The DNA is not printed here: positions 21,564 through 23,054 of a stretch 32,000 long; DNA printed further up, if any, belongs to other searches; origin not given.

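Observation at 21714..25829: Orphan DmsB-DmsC fusion without any catalytic subunit, heading a four-subunit 2-oxoacid:ferredoxin oxidoreductase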

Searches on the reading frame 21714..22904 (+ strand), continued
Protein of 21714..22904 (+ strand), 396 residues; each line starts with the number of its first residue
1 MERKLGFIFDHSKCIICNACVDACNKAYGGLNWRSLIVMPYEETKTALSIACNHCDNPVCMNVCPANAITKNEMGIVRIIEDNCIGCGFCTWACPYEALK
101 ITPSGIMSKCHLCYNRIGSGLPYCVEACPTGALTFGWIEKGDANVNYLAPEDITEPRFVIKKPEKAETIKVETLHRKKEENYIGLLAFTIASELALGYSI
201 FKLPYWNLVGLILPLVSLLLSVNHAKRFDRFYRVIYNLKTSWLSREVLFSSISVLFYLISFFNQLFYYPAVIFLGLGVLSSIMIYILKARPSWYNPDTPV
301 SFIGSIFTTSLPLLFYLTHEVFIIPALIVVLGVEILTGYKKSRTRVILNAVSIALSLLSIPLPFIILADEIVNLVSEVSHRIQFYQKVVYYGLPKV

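Call 6: find_homologous_proteins(query=window:21714-22904:+, max_evalue=0.001)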
Query window:21714-22904:+ (396 aa): 948 proteins with E <= 0.001 among 8000 candidates; the best 120 are listed.
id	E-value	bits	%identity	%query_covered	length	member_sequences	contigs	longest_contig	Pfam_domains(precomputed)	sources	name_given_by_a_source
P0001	4.4e-259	877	96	100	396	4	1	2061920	PF14697.12,PF12797.13,PF12837.13,PF13247.12,PF00037.33,PF13484.12,PF12838.13,PF25160.2,PF13237.12,PF13187.12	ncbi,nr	ncbi:4Fe-4S ferredoxin [Sulfolobus acidocaldarius SUSAZ]|nr:4Fe-4S ferredoxin [Sulfolobus acidocalda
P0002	2.6e-198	677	72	100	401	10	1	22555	PF14697.12,PF12797.13,PF12837.13,PF13247.12,PF00037.33,PF13484.12,PF12838.13,PF25160.2,PF13237.12,PF13187.12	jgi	-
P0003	7.4e-198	676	72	100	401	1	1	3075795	PF14697.12,PF12797.13,PF12837.13,PF13247.12,PF00037.33,PF13484.12,PF12838.13,PF25160.2,PF13237.12,PF13187.12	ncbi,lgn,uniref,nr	ncbi:4Fe-4S dicluster domain-containing protein [Saccharolobus caldissimus]|uniref:4Fe-4S ferredoxin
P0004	9.8e-197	672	72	100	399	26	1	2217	PF14697.12,PF12797.13,PF12837.13,PF13247.12,PF00037.33,PF13484.12,PF12838.13,PF25160.2,PF13237.12,PF13187.12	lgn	-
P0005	2.1e-194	664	71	100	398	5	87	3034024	PF14697.12,PF12797.13,PF12837.13,PF13247.12,PF00037.33,PF13484.12,PF12838.13,PF25160.2,PF13237.12,PF13187.12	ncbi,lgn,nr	ncbi:4Fe-4S dicluster domain-containing protein [Saccharolobus solfataricus]|nr:4Fe-4S dicluster dom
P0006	6.2e-194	663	70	100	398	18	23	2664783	PF14697.12,PF12797.13,PF12837.13,PF13247.12,PF00037.33,PF13484.12,PF12838.13,PF25160.2,PF13237.12,PF13187.12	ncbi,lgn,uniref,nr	ncbi:4Fe-4S dicluster domain-containing protein [Saccharolobus islandicus]|uniref:4Fe-4S ferredoxin 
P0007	3.7e-191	653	70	100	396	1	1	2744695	PF14697.12,PF12797.13,PF12837.13,PF13247.12,PF00037.33,PF13484.12,PF12838.13,PF25160.2,PF13237.12,PF13187.12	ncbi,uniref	ncbi:4Fe-4S dicluster domain-containing protein [Sulfolobus tengchongensis]|uniref:4Fe-4S dicluster 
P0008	7.4e-175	600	63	100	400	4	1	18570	PF14697.12,PF12797.13,PF12837.13,PF13247.12,PF00037.33,PF13484.12,PF12838.13,PF25160.2,PF13237.12,PF12800.13,PF13187.12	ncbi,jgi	-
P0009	8.3e-175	600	74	83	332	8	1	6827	PF14697.12,PF12797.13,PF12837.13,PF13247.12,PF00037.33,PF13484.12,PF12838.13,PF25160.2,PF13237.12,PF13187.12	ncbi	ncbi:4Fe-4S ferredoxin, partial [Sulfolobus sp. D5]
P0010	1.3e-161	556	62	100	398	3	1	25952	PF14697.12,PF12797.13,PF12837.13,PF13247.12,PF00037.33,PF13484.12,PF12838.13,PF25160.2,PF13237.12,PF13187.12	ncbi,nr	ncbi:MAG: 4Fe-4S binding protein [Sulfolobaceae archaeon]|nr:4Fe-4S binding protein [Sulfolobaceae a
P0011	4.7e-144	498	55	99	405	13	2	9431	PF14697.12,PF12797.13,PF12837.13,PF13247.12,PF00037.33,PF13484.12,PF12838.13,PF25160.2,PF13237.12,PF13187.12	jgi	-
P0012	2.7e-143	496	55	100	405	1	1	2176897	PF14697.12,PF12797.13,PF12837.13,PF13247.12,PF00037.33,PF13484.12,PF12838.13,PF25160.2,PF13237.12,PF13187.12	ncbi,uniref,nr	ncbi:4Fe-4S dicluster domain-containing protein [Metallosphaera tengchongensis]|uniref:4Fe-4S diclus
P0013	2.6e-138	479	55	100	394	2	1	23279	PF14697.12,PF12797.13,PF12837.13,PF13247.12,PF00037.33,PF13484.12,PF12838.13,PF25160.2,PF13237.12,PF13187.12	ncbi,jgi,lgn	jgi:Fe-S-cluster-containing dehydrogenase component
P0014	4.8e-137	475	54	100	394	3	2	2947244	PF14697.12,PF12797.13,PF12837.13,PF13247.12,PF00037.33,PF13484.12,PF12838.13,PF13237.12,PF13187.12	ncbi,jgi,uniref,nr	ncbi:4Fe-4S dicluster domain-containing protein [Acidianus brierleyi]|uniref:4Fe-4S ferredoxin n=1 T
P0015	1.0e-135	471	55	100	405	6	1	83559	PF14697.12,PF12797.13,PF12837.13,PF13247.12,PF00037.33,PF13484.12,PF12838.13,PF25160.2,PF13237.12,PF13183.12,PF13187.12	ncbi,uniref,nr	ncbi:putative dimethyl sulfoxide reductase iron-sulfur subunit B [Metallosphaera sp. J1]|uniref:4Fe-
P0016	1.3e-135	471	55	100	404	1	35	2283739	PF14697.12,PF12797.13,PF12837.13,PF13247.12,PF00037.33,PF12838.13,PF25160.2,PF13237.12,PF13183.12,PF13187.12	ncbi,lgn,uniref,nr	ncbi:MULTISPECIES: 4Fe-4S dicluster domain-containing protein [Metallosphaera]|uniref:4Fe-4S ferredo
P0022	3.9e-131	456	53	100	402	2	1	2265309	PF04976.18,PF14697.12,PF12797.13,PF12837.13,PF13247.12,PF00037.33,PF12838.13,PF25160.2,PF13237.12,PF13187.12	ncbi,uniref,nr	ncbi:4Fe-4S dicluster domain-containing protein [Acidianus sulfidivorans JP7]|uniref:4Fe-4S ferredox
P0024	8.8e-130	451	54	99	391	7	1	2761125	PF04976.18,PF12797.13,PF12837.13,PF13247.12,PF00037.33,PF12838.13,PF25160.2,PF13237.12,PF13187.12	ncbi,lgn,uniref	ncbi:DmsC/YnfH family molybdoenzyme membrane anchor subunit [Sulfurisphaera ohwakuensis]|uniref:DmsC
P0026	1.8e-127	444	51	100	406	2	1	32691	PF04976.18,PF14697.12,PF12797.13,PF12837.13,PF13247.12,PF00037.33,PF12838.13,PF25160.2,PF13237.12,PF13187.12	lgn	-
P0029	1.0e-122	428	52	99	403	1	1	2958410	PF04976.18,PF12797.13,PF12837.13,PF13247.12,PF00037.33,PF12838.13,PF25160.2,PF13237.12,PF13187.12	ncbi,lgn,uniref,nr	ncbi:DmsC/YnfH family molybdoenzyme membrane anchor subunit [Stygiolobus caldivivus]|uniref:4Fe-4S f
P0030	1.1e-122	428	50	100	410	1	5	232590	PF04976.18,PF14697.12,PF12797.13,PF12837.13,PF13247.12,PF00037.33,PF12838.13,PF13237.12,PF13187.12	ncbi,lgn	ncbi:MAG: DmsC/YnfH family molybdoenzyme membrane anchor subunit [Sulfolobaceae archaeon]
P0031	1.5e-122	428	50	100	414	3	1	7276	PF04976.18,PF14697.12,PF12797.13,PF12837.13,PF13247.12,PF00037.33,PF12838.13,PF25160.2,PF13237.12,PF13187.12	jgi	-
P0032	1.1e-121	425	51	99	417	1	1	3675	PF04976.18,PF14697.12,PF12797.13,PF12837.13,PF13247.12,PF00037.33,PF12838.13,PF25160.2,PF13237.12,PF13187.12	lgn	-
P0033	4.0e-121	423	50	100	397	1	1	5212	PF04976.18,PF12797.13,PF12837.13,PF13247.12,PF00037.33,PF12838.13,PF25160.2,PF13237.12,PF13187.12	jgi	-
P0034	2.0e-119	417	49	99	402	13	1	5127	PF04976.18,PF14697.12,PF12797.13,PF12837.13,PF13247.12,PF00037.33,PF12838.13,PF25160.2,PF13237.12,PF13187.12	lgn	-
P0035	2.2e-119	417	50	99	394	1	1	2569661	PF04976.18,PF12797.13,PF12837.13,PF13247.12,PF00037.33,PF12838.13,PF25160.2,PF13237.12,PF13187.12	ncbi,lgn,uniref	ncbi:dimethyl sulfoxide reductase anchor subunit [Sulfurisphaera javensis]|uniref:Dimethyl sulfoxide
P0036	1.9e-117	411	48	99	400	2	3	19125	PF04976.18,PF12797.13,PF12837.13,PF13247.12,PF00037.33,PF12838.13,PF25160.2,PF13237.12,PF13187.12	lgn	-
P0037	7.3e-117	409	49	99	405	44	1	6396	PF04976.18,PF14697.12,PF12797.13,PF12837.13,PF13247.12,PF00037.33,PF12838.13,PF25160.2,PF13237.12,PF13187.12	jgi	-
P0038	1.5e-114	401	49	99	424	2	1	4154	PF04976.18,PF14697.12,PF12797.13,PF12837.13,PF13247.12,PF00037.33,PF12838.13,PF25160.2,PF13237.12,PF13187.12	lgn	-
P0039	2.3e-111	391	47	99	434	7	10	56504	PF12797.13,PF12837.13,PF13247.12,PF00037.33,PF12838.13,PF13237.12,PF13187.12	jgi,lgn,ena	-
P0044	7.0e-70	254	50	73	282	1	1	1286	PF04976.18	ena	-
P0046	1.3e-41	161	32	78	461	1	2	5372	PF04976.18,PF12797.13,PF12837.13,PF13247.12,PF00037.33,PF12838.13,PF13237.12,PF13187.12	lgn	-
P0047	1.7e-38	151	33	78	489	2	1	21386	PF04976.18,PF12797.13,PF13247.12,PF03916.20,PF12838.13,PF13187.12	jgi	-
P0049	3.4e-36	143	32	97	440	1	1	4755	PF04976.18,PF12797.13,PF12837.13,PF13247.12,PF00037.33,PF12838.13,PF13237.12,PF13187.12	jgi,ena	-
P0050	3.6e-36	143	34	75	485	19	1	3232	PF04976.18,PF12797.13,PF12837.13,PF13247.12,PF00037.33,PF12838.13,PF13237.12,PF13187.12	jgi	-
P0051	5.9e-36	142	34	97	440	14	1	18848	PF04976.18,PF12797.13,PF12837.13,PF13247.12,PF00037.33,PF12838.13,PF13237.12,PF13187.12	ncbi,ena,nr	ncbi:MAG TPA: dimethyl sulfoxide reductase anchor subunit [Tenuifilaceae bacterium]|nr:dimethyl sulf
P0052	9.9e-36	142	35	65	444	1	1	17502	PF04976.18,PF12797.13,PF12837.13,PF13247.12,PF00037.33,PF12838.13,PF13237.12,PF13187.12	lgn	-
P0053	1.2e-35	141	30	98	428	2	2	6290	PF04976.18,PF12797.13,PF12837.13,PF13247.12,PF00037.33,PF12838.13,PF13237.12,PF13187.12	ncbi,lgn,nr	ncbi:MAG: DmsC/YnfH family molybdoenzyme membrane anchor subunit [Bacteroidota bacterium]|nr:DmsC/Yn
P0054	2.9e-35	140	33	81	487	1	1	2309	PF04976.18,PF12797.13,PF12837.13,PF13247.12,PF00037.33,PF12838.13,PF13237.12,PF13187.12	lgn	-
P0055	4.0e-35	140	33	74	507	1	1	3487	PF04976.18,PF12797.13,PF13247.12,PF00037.33,PF12838.13,PF13237.12,PF13187.12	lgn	-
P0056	4.7e-35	139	33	97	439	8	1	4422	PF04976.18,PF14697.12,PF12797.13,PF12837.13,PF13247.12,PF00037.33,PF12838.13,PF13237.12,PF13187.12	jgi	-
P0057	4.9e-35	139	32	79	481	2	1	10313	PF04976.18,PF12797.13,PF13247.12,PF00037.33,PF12838.13,PF13237.12,PF13187.12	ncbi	-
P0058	5.6e-35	139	33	97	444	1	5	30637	PF04976.18,PF12797.13,PF12837.13,PF13247.12,PF00037.33,PF12838.13,PF13237.12,PF13187.12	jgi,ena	-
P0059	8.3e-35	139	32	91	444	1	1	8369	PF04976.18,PF12797.13,PF12837.13,PF13247.12,PF00037.33,PF12838.13,PF13237.12,PF13187.12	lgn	-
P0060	8.6e-35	139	31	98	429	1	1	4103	PF04976.18,PF12797.13,PF12837.13,PF13247.12,PF00037.33,PF12838.13,PF13237.12,PF13187.12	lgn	-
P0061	1.1e-34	138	30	97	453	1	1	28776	PF04976.18,PF12797.13,PF12837.13,PF13247.12,PF00037.33,PF12838.13,PF25160.2,PF13237.12,PF13187.12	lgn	-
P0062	1.1e-34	138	31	77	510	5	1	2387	PF04976.18,PF12797.13,PF13247.12,PF00037.33,PF12838.13,PF13237.12,PF13187.12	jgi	jgi:DMSO reductase iron-sulfur subunit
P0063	1.2e-34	138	33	77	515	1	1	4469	PF04976.18,PF12797.13,PF12837.13,PF13247.12,PF00037.33,PF12838.13,PF13237.12,PF13187.12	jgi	-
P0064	1.6e-34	138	34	86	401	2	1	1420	PF04976.18,PF12797.13,PF12837.13,PF13247.12,PF00037.33,PF12838.13,PF13237.12,PF13187.12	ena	-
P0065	1.8e-34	138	33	97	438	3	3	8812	PF04976.18,PF12797.13,PF12837.13,PF13247.12,PF00037.33,PF12838.13,PF13237.12,PF13187.12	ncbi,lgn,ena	-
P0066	2.5e-34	137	32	97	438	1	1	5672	PF04976.18,PF12797.13,PF12837.13,PF13247.12,PF00037.33,PF12838.13,PF13237.12,PF13187.12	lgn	-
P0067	2.6e-34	137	38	65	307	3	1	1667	PF04976.18,PF12797.13,PF12837.13,PF13247.12,PF00037.33,PF12838.13,PF25160.2,PF13237.12,PF13187.12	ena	-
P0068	3.4e-34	137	32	97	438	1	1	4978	PF04976.18,PF12797.13,PF12837.13,PF13247.12,PF00037.33,PF12838.13,PF13237.12,PF13187.12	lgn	-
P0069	4.0e-34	136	32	97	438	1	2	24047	PF04976.18,PF12797.13,PF12837.13,PF13247.12,PF00037.33,PF12838.13,PF13237.12,PF13187.12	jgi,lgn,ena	-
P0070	4.0e-34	136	31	97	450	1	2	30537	PF04976.18,PF12797.13,PF12837.13,PF13247.12,PF00037.33,PF12838.13,PF13237.12,PF13187.12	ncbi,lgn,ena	-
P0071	4.8e-34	136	35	70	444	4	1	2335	PF04976.18,PF12797.13,PF12837.13,PF13247.12,PF00037.33,PF12838.13,PF13237.12,PF13187.12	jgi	-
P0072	5.7e-34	136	31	96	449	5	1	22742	PF04976.18,PF12797.13,PF12837.13,PF13247.12,PF00037.33,PF12838.13,PF25160.2,PF13237.12,PF13187.12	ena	-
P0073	7.1e-34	136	33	74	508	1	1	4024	PF04976.18,PF12797.13,PF12837.13,PF13247.12,PF00037.33,PF12838.13,PF13237.12,PF13187.12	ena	-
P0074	8.8e-34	135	32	93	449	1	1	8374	PF04976.18,PF12797.13,PF12837.13,PF13247.12,PF00037.33,PF12838.13,PF13237.12,PF13187.12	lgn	-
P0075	9.3e-34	135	30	97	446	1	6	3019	PF04976.18,PF12797.13,PF12837.13,PF13247.12,PF00037.33,PF12838.13,PF13237.12,PF13187.12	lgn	-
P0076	1.0e-33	135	30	96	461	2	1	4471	PF04976.18,PF12797.13,PF12837.13,PF13247.12,PF00037.33,PF12838.13,PF13237.12,PF13187.12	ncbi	-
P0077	1.3e-33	135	31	97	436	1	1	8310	PF04976.18,PF12797.13,PF12837.13,PF13247.12,PF00037.33,PF12838.13,PF13237.12,PF13187.12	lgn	-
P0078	1.6e-33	134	32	80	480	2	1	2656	PF04976.18,PF12797.13,PF12837.13,PF13247.12,PF00037.33,PF12838.13,PF13237.12,PF13187.12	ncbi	-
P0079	1.7e-33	134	29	99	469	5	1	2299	PF04976.18,PF12797.13,PF12837.13,PF13247.12,PF00037.33,PF12838.13,PF13237.12,PF13187.12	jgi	jgi:anaerobic dimethyl sulfoxide reductase subunit B (iron-sulfur subunit)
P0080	2.2e-33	134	31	97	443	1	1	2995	PF04976.18,PF12797.13,PF12837.13,PF13247.12,PF00037.33,PF12838.13,PF13237.12,PF13187.12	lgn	-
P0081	2.6e-33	134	37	64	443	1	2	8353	PF04976.18,PF12797.13,PF12837.13,PF13247.12,PF00037.33,PF12838.13,PF13237.12,PF13187.12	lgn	-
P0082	3.0e-33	134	32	96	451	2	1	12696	PF04976.18,PF12797.13,PF12837.13,PF13247.12,PF00037.33,PF12838.13,PF13237.12,PF13187.12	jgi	jgi:DMSO reductase iron-sulfur subunit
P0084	3.2e-33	133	33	96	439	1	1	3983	PF04976.18,PF12797.13,PF12837.13,PF13247.12,PF00037.33,PF12838.13,PF13237.12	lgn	-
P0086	3.9e-33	133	31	77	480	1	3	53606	PF04976.18,PF12797.13,PF12837.13,PF13247.12,PF00037.33,PF12838.13,PF13187.12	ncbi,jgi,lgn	jgi:Fe-S-cluster-containing dehydrogenase component/DMSO reductase anchor subunit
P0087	4.1e-33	133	34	76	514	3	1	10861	PF04976.18,PF12797.13,PF12837.13,PF13247.12,PF00037.33,PF12838.13,PF13237.12,PF13187.12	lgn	-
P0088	4.4e-33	133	33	76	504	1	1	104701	PF04976.18,PF12797.13,PF12837.13,PF13247.12,PF00037.33,PF12838.13,PF13237.12,PF13187.12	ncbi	-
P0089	4.5e-33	133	32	96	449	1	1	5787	PF04976.18,PF12797.13,PF12837.13,PF13247.12,PF00037.33,PF12838.13,PF13237.12,PF13187.12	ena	-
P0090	4.6e-33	133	32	96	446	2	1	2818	PF04976.18,PF12797.13,PF12837.13,PF13247.12,PF00037.33,PF12838.13,PF25160.2,PF13237.12,PF13187.12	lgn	-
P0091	4.6e-33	133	33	79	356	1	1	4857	PF04976.18,PF12797.13,PF12837.13,PF13247.12,PF00037.33,PF12838.13,PF25160.2,PF13237.12,PF13187.12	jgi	-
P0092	4.7e-33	133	32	96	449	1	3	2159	PF04976.18,PF12797.13,PF12837.13,PF13247.12,PF00037.33,PF12838.13,PF13237.12,PF13187.12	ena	-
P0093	5.3e-33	133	30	96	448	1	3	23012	PF04976.18,PF12797.13,PF12837.13,PF13247.12,PF00037.33,PF12838.13,PF13237.12,PF13187.12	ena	-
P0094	5.9e-33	133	32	97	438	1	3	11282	PF04976.18,PF12797.13,PF12837.13,PF13247.12,PF00037.33,PF12838.13,PF13237.12,PF13187.12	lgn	-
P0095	6.0e-33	133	32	92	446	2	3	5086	PF04976.18,PF12797.13,PF12837.13,PF13247.12,PF00037.33,PF12838.13,PF13237.12,PF13187.12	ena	-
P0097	7.4e-33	132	33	98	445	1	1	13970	PF04976.18,PF12797.13,PF12837.13,PF13247.12,PF00037.33,PF12838.13,PF13237.12,PF13187.12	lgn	-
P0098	8.0e-33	132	31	97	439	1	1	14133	PF04976.18,PF12797.13,PF12837.13,PF13247.12,PF00037.33,PF12838.13,PF13237.12,PF13187.12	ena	-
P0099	9.8e-33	132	31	79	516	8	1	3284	PF04976.18,PF14697.12,PF12797.13,PF12837.13,PF13247.12,PF00037.33,PF12838.13,PF13237.12,PF13187.12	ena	-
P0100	1.1e-32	132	31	81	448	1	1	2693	PF04976.18,PF12797.13,PF12837.13,PF13247.12,PF00037.33,PF12838.13,PF25160.2,PF13237.12,PF13187.12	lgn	-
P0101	1.3e-32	131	31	97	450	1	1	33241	PF04976.18,PF12797.13,PF12837.13,PF13247.12,PF00037.33,PF12838.13,PF13237.12,PF13187.12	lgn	-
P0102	1.4e-32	131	36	66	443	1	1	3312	PF04976.18,PF12797.13,PF12837.13,PF13247.12,PF00037.33,PF12838.13,PF13237.12,PF13187.12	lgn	-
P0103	2.2e-32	131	32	75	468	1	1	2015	PF04976.18,PF14697.12,PF12797.13,PF12837.13,PF13247.12,PF00037.33,PF12838.13,PF13237.12,PF13187.12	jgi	jgi:DMSO reductase iron-sulfur subunit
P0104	2.3e-32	131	37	66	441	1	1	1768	PF04976.18,PF12797.13,PF12837.13,PF13247.12,PF00037.33,PF12838.13,PF13237.12,PF13187.12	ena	-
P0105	2.3e-32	131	32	79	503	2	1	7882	PF04976.18,PF12797.13,PF13247.12,PF12838.13,PF13237.12,PF13187.12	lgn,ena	-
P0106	2.3e-32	131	30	97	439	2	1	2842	PF04976.18,PF12797.13,PF12837.13,PF13247.12,PF00037.33,PF12838.13,PF13237.12,PF13187.12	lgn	-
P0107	2.6e-32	130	32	96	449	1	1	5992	PF04976.18,PF12797.13,PF12837.13,PF13247.12,PF00037.33,PF12838.13,PF13237.12,PF13187.12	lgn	-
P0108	2.7e-32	130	32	98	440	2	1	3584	PF04976.18,PF12797.13,PF12837.13,PF13247.12,PF00037.33,PF12838.13,PF13237.12,PF13187.12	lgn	-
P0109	2.8e-32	130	33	97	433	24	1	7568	PF04976.18,PF12797.13,PF12837.13,PF13247.12,PF00037.33,PF12838.13,PF13237.12,PF13187.12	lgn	-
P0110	3.0e-32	130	29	78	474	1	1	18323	PF04976.18,PF12797.13,PF12837.13,PF13247.12,PF12838.13,PF13187.12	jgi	jgi:DMSO reductase iron-sulfur subunit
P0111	3.5e-32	130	30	96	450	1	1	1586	PF04976.18,PF12797.13,PF12837.13,PF13247.12,PF00037.33,PF12838.13,PF25160.2,PF13237.12,PF13187.12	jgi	jgi:Fe-S-cluster-containing dehydrogenase component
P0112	3.8e-32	130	31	97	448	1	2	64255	PF04976.18,PF12797.13,PF12837.13,PF13247.12,PF00037.33,PF12838.13,PF13237.12,PF13187.12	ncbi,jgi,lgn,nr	ncbi:MAG: hypothetical protein EHM93_08330 [Bacteroidales bacterium]|nr:MAG: hypothetical protein EH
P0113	3.8e-32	130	38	64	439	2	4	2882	PF04976.18,PF12797.13,PF12837.13,PF13247.12,PF00037.33,PF12838.13,PF13237.12,PF13187.12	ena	-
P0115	4.3e-32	130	31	97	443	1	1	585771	PF04976.18,PF12797.13,PF12837.13,PF13247.12,PF00037.33,PF12838.13,PF13237.12,PF13187.12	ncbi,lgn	ncbi:MAG: DmsC/YnfH family molybdoenzyme membrane anchor subunit [Bacteroidales bacterium]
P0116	4.5e-32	130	32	98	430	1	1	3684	PF04976.18,PF12797.13,PF12837.13,PF13247.12,PF00037.33,PF12798.13,PF12838.13,PF25160.2,PF13237.12,PF13187.12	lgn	-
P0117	4.6e-32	130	32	98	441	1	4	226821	PF04976.18,PF12797.13,PF12837.13,PF13247.12,PF00037.33,PF12838.13,PF13237.12,PF13187.12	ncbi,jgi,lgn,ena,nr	ncbi:MAG TPA: dimethyl sulfoxide reductase anchor subunit [Tenuifilaceae bacterium]|nr:dimethyl sulf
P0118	4.8e-32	130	30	96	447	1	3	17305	PF04976.18,PF12797.13,PF12837.13,PF13247.12,PF00037.33,PF12838.13,PF13237.12,PF13187.12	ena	-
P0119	5.2e-32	129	32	97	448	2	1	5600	PF04976.18,PF12797.13,PF12837.13,PF13247.12,PF00037.33,PF12838.13,PF13237.12,PF13187.12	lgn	-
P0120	5.3e-32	129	31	99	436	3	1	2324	PF04976.18,PF12797.13,PF12837.13,PF13247.12,PF00037.33,PF12838.13,PF13237.12,PF13187.12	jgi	-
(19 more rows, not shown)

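Call 8: find_encoding_contigs(protein=P0005, flank=8000, max_places=2)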
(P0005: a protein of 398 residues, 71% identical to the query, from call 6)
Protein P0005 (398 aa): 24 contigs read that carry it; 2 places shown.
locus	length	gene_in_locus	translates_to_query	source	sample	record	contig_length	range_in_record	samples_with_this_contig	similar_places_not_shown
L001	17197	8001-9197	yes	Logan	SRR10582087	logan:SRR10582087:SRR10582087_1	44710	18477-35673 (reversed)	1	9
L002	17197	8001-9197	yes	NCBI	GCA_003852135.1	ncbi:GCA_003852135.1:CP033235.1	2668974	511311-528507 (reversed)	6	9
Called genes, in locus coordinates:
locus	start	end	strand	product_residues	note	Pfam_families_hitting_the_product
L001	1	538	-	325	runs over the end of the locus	PF00070:Pyr_redox (faint), PF00890:FAD_binding_2 (faint), PF01266:DAO (faint), PF07992:Pyr_redox_2, PF13738:Pyr_redox_3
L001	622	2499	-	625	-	PF12838:Fer4_7, PF13237:Fer4_10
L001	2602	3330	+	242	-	PF01012:ETF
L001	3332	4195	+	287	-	PF01012:ETF, PF00766:ETF_alpha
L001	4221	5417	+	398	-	PF02771:Acyl-CoA_dh_N, PF02770:Acyl-CoA_dh_M, PF00441:Acyl-CoA_dh_1, PF22924:ACOX_C_alpha1 (weak), PF08028:Acyl-CoA_dh_2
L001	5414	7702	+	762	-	PF01315:Ald_Xan_dh_C, PF02738:MoCoBD_1, PF20256:MoCoBD_2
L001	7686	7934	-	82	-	-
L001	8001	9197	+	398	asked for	PF13237:Fer4_10 (weak), PF13247:Fer4_11, PF12838:Fer4_7 (weak), PF13187:Fer4_9 (weak), PF25160:LdpA_Fe-S-bd, PF12797:Fer4_2 (weak), PF00037:Fer4, PF12837:Fer4_6 (weak), +2 more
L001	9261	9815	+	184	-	PF01558:POR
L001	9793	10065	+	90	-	PF12797:Fer4_2 (weak), PF00037:Fer4 (weak), PF12837:Fer4_6 (weak), PF13237:Fer4_10, PF14697:Fer4_21, PF12838:Fer4_7, PF13187:Fer4_9 (weak), PF00037:Fer4, +6 more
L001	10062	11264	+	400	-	PF01855:POR_N, PF02780:Transketolase_C (weak), PF17147:PFOR_II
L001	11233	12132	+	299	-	PF02775:TPP_enzyme_C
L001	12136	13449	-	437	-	PF13524:Glyco_trans_1_2 (faint), PF20706:GT4-conflict, PF00534:Glycos_transf_1, PF13692:Glyco_trans_1_4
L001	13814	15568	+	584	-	PF19291:TREH_N, PF00723:Glyco_hydro_15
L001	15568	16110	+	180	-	-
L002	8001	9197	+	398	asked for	PF13237:Fer4_10 (weak), PF13247:Fer4_11, PF12838:Fer4_7 (weak), PF13187:Fer4_9 (weak), PF25160:LdpA_Fe-S-bd, PF12797:Fer4_2 (weak), PF00037:Fer4, PF12837:Fer4_6 (weak), +2 more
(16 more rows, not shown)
